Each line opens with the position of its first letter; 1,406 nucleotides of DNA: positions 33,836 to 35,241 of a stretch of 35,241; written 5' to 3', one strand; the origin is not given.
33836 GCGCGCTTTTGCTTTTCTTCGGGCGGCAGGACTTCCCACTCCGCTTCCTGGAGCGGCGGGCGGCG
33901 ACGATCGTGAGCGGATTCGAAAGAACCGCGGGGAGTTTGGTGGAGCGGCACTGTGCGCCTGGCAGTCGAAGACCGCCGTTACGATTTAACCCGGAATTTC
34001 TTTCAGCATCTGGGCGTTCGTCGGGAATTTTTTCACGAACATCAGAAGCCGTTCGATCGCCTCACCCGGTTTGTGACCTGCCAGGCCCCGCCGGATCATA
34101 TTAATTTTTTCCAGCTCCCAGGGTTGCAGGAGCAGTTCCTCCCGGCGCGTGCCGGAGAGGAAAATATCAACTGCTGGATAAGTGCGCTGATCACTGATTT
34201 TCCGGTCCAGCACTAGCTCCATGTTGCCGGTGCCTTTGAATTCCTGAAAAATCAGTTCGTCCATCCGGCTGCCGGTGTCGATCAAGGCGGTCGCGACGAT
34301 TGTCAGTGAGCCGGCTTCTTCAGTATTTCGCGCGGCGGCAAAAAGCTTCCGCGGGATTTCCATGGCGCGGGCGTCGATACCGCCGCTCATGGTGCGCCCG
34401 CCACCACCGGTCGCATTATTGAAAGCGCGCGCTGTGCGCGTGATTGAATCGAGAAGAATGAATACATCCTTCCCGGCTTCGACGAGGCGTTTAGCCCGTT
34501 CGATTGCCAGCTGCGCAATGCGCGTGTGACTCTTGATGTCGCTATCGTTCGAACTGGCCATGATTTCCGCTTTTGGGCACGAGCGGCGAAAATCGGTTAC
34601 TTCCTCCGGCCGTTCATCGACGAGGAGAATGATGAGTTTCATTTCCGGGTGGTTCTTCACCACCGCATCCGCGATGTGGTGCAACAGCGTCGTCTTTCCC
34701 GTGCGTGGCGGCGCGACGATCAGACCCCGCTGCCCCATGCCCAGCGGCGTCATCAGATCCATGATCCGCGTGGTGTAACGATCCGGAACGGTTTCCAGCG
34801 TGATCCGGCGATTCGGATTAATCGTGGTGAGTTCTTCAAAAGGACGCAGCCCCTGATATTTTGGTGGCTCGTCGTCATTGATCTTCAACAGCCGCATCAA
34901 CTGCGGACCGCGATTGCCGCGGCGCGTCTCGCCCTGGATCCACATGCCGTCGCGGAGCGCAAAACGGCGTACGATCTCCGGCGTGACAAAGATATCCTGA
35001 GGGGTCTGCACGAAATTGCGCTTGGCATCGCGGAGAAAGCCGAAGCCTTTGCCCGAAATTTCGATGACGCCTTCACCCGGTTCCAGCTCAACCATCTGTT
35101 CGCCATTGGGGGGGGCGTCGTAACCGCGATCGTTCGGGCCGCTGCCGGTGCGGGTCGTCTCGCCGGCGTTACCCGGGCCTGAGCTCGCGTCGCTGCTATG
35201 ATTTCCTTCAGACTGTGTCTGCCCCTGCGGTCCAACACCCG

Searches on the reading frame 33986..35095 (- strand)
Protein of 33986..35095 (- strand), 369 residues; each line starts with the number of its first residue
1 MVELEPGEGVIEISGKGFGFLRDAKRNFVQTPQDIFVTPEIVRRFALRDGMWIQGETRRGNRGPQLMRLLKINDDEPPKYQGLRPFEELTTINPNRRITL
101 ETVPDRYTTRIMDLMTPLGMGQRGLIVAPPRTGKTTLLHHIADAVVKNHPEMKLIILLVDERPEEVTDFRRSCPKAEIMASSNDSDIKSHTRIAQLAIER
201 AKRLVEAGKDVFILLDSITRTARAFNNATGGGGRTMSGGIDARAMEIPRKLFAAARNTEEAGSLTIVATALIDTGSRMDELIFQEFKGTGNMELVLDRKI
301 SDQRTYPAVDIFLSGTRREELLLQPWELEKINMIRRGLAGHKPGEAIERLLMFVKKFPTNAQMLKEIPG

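Call 26: search_protein_families(library=pfam, proteins=[window:33986-35095:-], max_evalue=0.0001)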
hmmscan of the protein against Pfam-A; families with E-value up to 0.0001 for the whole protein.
window:33986-35095:- (369 aa): 3 families
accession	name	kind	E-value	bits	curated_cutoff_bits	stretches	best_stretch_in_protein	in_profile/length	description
PF00006.31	ATP-synt_ab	-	7e-26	91.6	29.5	1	110-314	3-211/213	ATP synthase alpha/beta family, nucleotide-binding domain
PF07497.18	Rho_RNA_bind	-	5.2e-16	58.7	27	1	8-77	2-72/73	Rho termination factor, RNA-binding domain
PF22707.2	S1CSD-TOTE-2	-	6.2e-05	23.4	27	0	8-55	4-40/60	S1/CSD-like domain 2 of the TOTE conflict systems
